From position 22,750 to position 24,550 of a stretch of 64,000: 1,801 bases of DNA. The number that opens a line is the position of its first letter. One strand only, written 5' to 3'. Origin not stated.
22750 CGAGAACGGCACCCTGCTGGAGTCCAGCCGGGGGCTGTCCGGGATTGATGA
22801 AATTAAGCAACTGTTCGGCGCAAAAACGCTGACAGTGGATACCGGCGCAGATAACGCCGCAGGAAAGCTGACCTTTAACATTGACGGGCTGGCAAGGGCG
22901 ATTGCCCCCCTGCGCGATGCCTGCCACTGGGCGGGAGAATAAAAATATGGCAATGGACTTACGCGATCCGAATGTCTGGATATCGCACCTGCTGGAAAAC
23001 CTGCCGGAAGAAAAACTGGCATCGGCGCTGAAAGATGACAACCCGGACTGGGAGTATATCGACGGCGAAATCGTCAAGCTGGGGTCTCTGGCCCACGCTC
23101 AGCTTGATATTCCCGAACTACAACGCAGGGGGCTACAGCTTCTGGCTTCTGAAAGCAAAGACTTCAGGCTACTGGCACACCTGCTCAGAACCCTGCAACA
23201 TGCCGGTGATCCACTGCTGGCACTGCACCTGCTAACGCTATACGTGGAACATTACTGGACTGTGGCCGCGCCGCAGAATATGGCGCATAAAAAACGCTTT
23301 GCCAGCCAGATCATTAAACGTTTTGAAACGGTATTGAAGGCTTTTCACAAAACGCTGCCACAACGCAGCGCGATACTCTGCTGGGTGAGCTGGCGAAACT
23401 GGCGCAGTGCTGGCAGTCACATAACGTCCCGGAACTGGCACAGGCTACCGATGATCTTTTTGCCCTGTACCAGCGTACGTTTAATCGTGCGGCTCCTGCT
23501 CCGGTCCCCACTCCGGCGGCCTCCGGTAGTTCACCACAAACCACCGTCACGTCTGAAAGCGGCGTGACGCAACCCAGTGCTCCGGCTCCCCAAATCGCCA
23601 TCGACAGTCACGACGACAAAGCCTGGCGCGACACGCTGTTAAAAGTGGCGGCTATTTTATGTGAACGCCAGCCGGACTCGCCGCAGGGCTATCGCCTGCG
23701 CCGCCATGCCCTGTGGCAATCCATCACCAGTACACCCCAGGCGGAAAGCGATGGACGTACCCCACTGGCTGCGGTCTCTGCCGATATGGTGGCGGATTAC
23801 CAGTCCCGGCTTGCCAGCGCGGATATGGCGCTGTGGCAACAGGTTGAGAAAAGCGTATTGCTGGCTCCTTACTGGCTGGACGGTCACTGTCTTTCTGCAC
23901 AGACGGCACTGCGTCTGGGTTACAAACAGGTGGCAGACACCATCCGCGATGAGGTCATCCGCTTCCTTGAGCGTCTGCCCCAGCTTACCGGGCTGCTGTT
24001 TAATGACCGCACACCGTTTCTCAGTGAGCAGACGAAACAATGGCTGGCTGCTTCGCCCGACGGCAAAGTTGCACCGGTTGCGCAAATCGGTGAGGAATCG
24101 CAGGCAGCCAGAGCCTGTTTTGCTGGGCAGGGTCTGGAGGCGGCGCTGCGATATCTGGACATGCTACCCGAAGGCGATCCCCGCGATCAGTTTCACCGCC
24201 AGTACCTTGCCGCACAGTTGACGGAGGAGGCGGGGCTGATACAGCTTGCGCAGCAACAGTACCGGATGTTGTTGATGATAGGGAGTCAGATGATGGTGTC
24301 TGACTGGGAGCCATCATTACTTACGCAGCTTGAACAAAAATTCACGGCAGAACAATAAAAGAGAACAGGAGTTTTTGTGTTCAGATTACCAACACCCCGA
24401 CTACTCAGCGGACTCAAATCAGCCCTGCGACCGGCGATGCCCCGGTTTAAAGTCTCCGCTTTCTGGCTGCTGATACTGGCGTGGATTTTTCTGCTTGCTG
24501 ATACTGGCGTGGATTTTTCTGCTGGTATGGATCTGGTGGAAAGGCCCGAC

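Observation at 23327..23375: Frameshift splits tssA into two ORFs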

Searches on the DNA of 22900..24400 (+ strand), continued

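Call 38: get_annotated_region(hit=H121, flank=20000)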
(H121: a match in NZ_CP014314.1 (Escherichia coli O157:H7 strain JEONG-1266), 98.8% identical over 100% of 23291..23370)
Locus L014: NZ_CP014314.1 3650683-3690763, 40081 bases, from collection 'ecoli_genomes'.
description: Escherichia coli O157:H7 strain JEONG-1266 chromosome complete
organism: Escherichia coli O157:H7 strain JEONG-1266 (NCBI taxid 83334)
replicon: chromosome; assembly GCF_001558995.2
host: Bos taurus; source: fecal beef calf; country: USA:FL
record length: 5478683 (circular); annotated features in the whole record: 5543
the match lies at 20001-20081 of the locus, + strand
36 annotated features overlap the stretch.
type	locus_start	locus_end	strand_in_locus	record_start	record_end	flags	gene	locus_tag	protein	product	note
CDS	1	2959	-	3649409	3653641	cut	-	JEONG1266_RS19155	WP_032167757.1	RHS element core protein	-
CDS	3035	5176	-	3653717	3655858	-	-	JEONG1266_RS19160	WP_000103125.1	type VI secretion system tip protein VgrG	-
CDS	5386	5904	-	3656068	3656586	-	-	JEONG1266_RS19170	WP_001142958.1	Hcp family type VI secretion system effector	-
CDS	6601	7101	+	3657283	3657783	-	tssB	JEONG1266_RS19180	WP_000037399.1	type VI secretion system contractile sheath small subunit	-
CDS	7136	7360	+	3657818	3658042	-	-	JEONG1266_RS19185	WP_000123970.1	hypothetical protein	-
CDS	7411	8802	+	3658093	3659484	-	tssC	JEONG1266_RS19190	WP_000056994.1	type VI secretion system contractile sheath large subunit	-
CDS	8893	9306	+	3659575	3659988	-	tssE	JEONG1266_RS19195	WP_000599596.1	type VI secretion system baseplate subunit TssE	-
CDS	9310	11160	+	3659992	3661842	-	tssF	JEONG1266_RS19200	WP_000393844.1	type VI secretion system baseplate subunit TssF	-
CDS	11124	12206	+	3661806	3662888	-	tssG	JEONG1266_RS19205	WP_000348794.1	type VI secretion system baseplate subunit TssG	-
CDS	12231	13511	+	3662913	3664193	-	tagH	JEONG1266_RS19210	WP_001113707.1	type VI secretion system-associated FHA domain protein TagH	-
CDS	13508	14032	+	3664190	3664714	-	tssJ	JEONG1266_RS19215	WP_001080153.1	type VI secretion system lipoprotein TssJ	-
CDS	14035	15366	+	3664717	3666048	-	tssK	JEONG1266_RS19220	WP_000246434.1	type VI secretion system baseplate subunit TssK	-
CDS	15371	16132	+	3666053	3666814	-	icmH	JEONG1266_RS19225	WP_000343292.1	type IVB secretion system protein IcmH/DotU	-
CDS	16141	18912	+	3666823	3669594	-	tssH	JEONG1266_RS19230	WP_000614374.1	type VI secretion system ATPase TssH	-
CDS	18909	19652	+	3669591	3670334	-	vasI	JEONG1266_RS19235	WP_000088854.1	type VI secretion system-associated protein VasI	-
CDS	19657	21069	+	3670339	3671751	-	tssA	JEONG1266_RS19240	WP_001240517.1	type VI secretion system protein TssA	-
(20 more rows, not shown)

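Call 39: get_annotated_region(hit=H118, flank=20000)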
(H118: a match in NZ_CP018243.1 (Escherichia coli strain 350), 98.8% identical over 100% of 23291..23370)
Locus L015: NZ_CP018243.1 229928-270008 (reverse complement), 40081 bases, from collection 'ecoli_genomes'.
description: Escherichia coli strain 350 chromosome, complete genome
organism: Escherichia coli strain 350 (NCBI taxid 562)
replicon: chromosome; assembly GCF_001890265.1
host: missing; source: human; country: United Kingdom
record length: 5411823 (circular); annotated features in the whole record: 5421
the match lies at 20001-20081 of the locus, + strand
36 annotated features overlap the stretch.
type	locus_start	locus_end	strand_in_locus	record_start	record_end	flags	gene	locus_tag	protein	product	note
CDS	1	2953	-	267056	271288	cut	-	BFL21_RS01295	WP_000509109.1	RHS element core protein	-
CDS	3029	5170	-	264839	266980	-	-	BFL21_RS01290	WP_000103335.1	type VI secretion system tip protein VgrG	-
CDS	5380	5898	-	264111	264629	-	-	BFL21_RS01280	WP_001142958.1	Hcp family type VI secretion system effector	-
CDS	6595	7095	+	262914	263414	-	tssB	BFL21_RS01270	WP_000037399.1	type VI secretion system contractile sheath small subunit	-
CDS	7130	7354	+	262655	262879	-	-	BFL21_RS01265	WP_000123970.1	hypothetical protein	-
CDS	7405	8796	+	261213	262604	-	tssC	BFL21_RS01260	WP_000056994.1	type VI secretion system contractile sheath large subunit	-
CDS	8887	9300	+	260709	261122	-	tssE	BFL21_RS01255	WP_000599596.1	type VI secretion system baseplate subunit TssE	-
CDS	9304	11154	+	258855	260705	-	tssF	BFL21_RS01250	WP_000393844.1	type VI secretion system baseplate subunit TssF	-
CDS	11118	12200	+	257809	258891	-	tssG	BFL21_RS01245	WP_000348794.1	type VI secretion system baseplate subunit TssG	-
CDS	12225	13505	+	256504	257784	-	tagH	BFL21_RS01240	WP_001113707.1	type VI secretion system-associated FHA domain protein TagH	-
CDS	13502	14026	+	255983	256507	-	tssJ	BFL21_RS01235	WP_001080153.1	type VI secretion system lipoprotein TssJ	-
CDS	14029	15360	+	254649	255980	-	tssK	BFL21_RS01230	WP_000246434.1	type VI secretion system baseplate subunit TssK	-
CDS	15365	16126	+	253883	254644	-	icmH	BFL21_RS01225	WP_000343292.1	type IVB secretion system protein IcmH/DotU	-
CDS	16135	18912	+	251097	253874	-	tssH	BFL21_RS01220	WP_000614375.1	type VI secretion system ATPase TssH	-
CDS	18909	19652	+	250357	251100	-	vasI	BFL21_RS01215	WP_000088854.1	type VI secretion system-associated protein VasI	-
CDS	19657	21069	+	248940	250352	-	tssA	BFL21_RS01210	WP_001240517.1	type VI secretion system protein TssA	-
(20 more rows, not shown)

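Call 40: get_annotated_region(hit=H141, flank=20000)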
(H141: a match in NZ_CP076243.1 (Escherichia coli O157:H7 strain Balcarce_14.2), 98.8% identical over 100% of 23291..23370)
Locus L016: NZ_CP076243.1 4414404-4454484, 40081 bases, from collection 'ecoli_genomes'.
description: Escherichia coli O157:H7 strain Balcarce_14.2 chromosome, complete genome
organism: Escherichia coli O157:H7 strain Balcarce_14.2 (NCBI taxid 83334)
replicon: chromosome; assembly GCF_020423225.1
host: -; source: Rectal swab of live bovine cattle; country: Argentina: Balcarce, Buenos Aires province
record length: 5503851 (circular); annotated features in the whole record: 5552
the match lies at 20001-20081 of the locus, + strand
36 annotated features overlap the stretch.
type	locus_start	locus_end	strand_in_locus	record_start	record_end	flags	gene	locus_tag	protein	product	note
CDS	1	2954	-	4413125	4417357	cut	-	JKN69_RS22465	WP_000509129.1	RHS element core protein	-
CDS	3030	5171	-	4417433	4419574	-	-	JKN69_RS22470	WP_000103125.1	type VI secretion system tip protein VgrG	-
CDS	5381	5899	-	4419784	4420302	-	-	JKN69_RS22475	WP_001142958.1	Hcp family type VI secretion system effector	-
CDS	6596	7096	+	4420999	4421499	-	tssB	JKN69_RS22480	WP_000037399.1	type VI secretion system contractile sheath small subunit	-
CDS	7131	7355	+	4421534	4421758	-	-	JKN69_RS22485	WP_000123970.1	hypothetical protein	-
CDS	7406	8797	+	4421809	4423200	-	tssC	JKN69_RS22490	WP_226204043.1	type VI secretion system contractile sheath large subunit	-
CDS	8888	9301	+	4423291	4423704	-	tssE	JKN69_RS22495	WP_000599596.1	type VI secretion system baseplate subunit TssE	-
CDS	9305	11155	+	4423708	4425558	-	tssF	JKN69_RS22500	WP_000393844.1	type VI secretion system baseplate subunit TssF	-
CDS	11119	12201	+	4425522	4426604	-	tssG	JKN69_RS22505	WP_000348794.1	type VI secretion system baseplate subunit TssG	-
CDS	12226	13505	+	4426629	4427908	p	tagH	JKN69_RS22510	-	type VI secretion system-associated FHA domain protein TagH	frameshifted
CDS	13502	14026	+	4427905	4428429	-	tssJ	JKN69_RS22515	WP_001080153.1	type VI secretion system lipoprotein TssJ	-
CDS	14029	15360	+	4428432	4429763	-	tssK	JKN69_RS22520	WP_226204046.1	type VI secretion system baseplate subunit TssK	-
CDS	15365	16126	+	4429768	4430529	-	icmH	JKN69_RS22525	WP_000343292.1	type IVB secretion system protein IcmH/DotU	-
CDS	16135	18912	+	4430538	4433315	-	tssH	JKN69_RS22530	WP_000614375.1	type VI secretion system ATPase TssH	-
CDS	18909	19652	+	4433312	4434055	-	vasI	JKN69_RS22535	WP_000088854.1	type VI secretion system-associated protein VasI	-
CDS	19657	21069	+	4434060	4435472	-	tssA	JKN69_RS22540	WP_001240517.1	type VI secretion system protein TssA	-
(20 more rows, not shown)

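Call 42: get_annotated_region(hit=H104, flank=20000)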
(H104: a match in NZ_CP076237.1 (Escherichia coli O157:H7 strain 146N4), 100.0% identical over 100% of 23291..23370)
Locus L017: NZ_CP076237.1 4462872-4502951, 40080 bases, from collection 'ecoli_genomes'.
description: Escherichia coli O157:H7 strain 146N4 chromosome, complete genome
organism: Escherichia coli O157:H7 strain 146N4 (NCBI taxid 83334)
replicon: chromosome; assembly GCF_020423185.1
host: -; source: Rectal swab of cattle in slaughterhouse; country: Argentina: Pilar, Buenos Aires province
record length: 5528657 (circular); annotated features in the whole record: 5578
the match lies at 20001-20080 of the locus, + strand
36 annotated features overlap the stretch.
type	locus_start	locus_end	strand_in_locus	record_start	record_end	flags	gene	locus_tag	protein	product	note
CDS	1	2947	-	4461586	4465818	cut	-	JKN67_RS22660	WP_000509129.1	RHS element core protein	-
CDS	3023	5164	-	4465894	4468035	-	-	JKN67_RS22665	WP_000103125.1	type VI secretion system tip protein VgrG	-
CDS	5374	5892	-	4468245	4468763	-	-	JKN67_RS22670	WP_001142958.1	Hcp family type VI secretion system effector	-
CDS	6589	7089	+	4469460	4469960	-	tssB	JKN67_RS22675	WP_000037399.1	type VI secretion system contractile sheath small subunit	-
CDS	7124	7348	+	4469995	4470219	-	-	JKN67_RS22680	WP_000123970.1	hypothetical protein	-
CDS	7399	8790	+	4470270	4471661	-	tssC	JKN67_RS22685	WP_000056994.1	type VI secretion system contractile sheath large subunit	-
CDS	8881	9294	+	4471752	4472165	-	tssE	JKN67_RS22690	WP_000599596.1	type VI secretion system baseplate subunit TssE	-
CDS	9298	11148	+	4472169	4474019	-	tssF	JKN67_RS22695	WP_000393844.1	type VI secretion system baseplate subunit TssF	-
CDS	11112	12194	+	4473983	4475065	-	tssG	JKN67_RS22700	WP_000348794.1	type VI secretion system baseplate subunit TssG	-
CDS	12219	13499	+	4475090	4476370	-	tagH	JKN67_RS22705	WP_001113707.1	type VI secretion system-associated FHA domain protein TagH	-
CDS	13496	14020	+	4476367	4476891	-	tssJ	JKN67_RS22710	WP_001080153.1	type VI secretion system lipoprotein TssJ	-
CDS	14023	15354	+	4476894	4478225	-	tssK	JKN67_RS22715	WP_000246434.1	type VI secretion system baseplate subunit TssK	-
CDS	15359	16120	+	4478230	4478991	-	icmH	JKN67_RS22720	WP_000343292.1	type IVB secretion system protein IcmH/DotU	-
CDS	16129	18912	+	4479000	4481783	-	tssH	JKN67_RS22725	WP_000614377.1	type VI secretion system ATPase TssH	-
CDS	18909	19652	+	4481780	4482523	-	vasI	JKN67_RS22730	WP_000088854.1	type VI secretion system-associated protein VasI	-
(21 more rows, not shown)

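Call 43: get_annotated_region(hit=H105, flank=20000)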
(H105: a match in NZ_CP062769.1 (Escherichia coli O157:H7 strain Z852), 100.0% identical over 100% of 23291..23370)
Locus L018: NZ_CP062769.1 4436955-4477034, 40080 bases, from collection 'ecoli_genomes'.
description: Escherichia coli O157:H7 strain Z852 chromosome, complete genome
organism: Escherichia coli O157:H7 strain Z852 (NCBI taxid 83334)
replicon: chromosome; assembly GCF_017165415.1
host: -; source: Bovine Faeces; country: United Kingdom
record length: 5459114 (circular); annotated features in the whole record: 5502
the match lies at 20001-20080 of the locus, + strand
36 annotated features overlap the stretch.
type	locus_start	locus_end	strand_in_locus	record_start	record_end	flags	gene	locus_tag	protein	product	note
CDS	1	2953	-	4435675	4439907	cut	-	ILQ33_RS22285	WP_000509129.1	RHS element core protein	-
CDS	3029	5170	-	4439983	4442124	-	-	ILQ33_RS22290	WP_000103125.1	type VI secretion system tip protein VgrG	-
CDS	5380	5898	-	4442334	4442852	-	-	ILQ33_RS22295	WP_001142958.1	Hcp family type VI secretion system effector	-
CDS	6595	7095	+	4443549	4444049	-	tssB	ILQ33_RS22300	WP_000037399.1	type VI secretion system contractile sheath small subunit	-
CDS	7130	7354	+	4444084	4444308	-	-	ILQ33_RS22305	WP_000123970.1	hypothetical protein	-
CDS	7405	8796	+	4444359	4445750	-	tssC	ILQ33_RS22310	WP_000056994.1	type VI secretion system contractile sheath large subunit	-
CDS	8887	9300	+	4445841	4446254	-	tssE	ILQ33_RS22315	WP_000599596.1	type VI secretion system baseplate subunit TssE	-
CDS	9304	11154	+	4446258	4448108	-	tssF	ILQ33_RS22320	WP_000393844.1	type VI secretion system baseplate subunit TssF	-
CDS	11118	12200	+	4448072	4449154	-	tssG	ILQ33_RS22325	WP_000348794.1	type VI secretion system baseplate subunit TssG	-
CDS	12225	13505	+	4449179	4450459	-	tagH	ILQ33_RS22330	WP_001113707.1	type VI secretion system-associated FHA domain protein TagH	-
CDS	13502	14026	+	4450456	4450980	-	tssJ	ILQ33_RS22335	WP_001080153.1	type VI secretion system lipoprotein TssJ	-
CDS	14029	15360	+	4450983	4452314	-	tssK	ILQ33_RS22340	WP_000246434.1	type VI secretion system baseplate subunit TssK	-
CDS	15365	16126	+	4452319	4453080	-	icmH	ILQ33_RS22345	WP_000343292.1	type IVB secretion system protein IcmH/DotU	-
CDS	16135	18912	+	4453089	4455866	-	tssH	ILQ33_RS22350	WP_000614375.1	type VI secretion system ATPase TssH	-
CDS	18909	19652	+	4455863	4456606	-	vasI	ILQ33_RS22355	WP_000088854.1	type VI secretion system-associated protein VasI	-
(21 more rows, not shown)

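Call 44: get_annotated_region(hit=H92, flank=20000)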
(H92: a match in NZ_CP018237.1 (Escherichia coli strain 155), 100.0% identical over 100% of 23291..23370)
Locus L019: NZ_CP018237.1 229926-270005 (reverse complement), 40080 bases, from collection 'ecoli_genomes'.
description: Escherichia coli strain 155 chromosome, complete genome
organism: Escherichia coli strain 155 (NCBI taxid 562)
replicon: chromosome; assembly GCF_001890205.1
host: missing; source: human; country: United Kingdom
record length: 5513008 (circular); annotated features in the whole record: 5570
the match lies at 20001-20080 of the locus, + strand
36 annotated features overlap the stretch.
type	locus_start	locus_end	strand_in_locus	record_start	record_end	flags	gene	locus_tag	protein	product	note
CDS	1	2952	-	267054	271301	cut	-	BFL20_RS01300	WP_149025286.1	RHS element core protein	-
CDS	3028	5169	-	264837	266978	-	-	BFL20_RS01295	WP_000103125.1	type VI secretion system tip protein VgrG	-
CDS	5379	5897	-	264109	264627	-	-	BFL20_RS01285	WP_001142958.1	Hcp family type VI secretion system effector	-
CDS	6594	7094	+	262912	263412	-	tssB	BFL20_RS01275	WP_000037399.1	type VI secretion system contractile sheath small subunit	-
CDS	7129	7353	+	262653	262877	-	-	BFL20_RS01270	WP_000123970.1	hypothetical protein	-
CDS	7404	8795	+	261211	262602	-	tssC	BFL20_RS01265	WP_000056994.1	type VI secretion system contractile sheath large subunit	-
CDS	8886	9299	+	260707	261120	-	tssE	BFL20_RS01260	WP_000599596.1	type VI secretion system baseplate subunit TssE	-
CDS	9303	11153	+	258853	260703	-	tssF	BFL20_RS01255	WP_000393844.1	type VI secretion system baseplate subunit TssF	-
CDS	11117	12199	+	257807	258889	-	tssG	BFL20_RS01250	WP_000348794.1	type VI secretion system baseplate subunit TssG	-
CDS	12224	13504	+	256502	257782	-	tagH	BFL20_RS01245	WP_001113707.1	type VI secretion system-associated FHA domain protein TagH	-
CDS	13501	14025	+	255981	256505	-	tssJ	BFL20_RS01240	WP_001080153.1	type VI secretion system lipoprotein TssJ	-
CDS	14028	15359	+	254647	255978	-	tssK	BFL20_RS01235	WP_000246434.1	type VI secretion system baseplate subunit TssK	-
CDS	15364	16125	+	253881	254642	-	icmH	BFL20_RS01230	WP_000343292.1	type IVB secretion system protein IcmH/DotU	-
CDS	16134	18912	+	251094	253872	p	tssH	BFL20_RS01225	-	type VI secretion system ATPase TssH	frameshifted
CDS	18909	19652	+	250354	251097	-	vasI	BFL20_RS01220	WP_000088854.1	type VI secretion system-associated protein VasI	-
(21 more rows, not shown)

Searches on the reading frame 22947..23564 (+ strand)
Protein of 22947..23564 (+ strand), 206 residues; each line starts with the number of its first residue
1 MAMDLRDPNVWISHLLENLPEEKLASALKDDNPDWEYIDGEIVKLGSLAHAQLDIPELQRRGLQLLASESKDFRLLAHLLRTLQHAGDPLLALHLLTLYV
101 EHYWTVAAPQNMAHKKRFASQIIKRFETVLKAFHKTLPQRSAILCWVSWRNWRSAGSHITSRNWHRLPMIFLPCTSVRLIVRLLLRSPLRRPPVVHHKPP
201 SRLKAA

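Call 55: search_protein_families(proteins=[window:22947-23564:+], library=ncbifam, max_evalue=0.001)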
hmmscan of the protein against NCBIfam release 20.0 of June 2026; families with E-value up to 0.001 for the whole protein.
window:22947-23564:+ (206 aa): 1 family
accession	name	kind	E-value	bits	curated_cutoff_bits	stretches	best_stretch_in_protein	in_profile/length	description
TIGR03362.1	VI_chp_7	equivalog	6e-38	131.1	230.1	1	11-133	1-130/476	type VI secretion system protein TssA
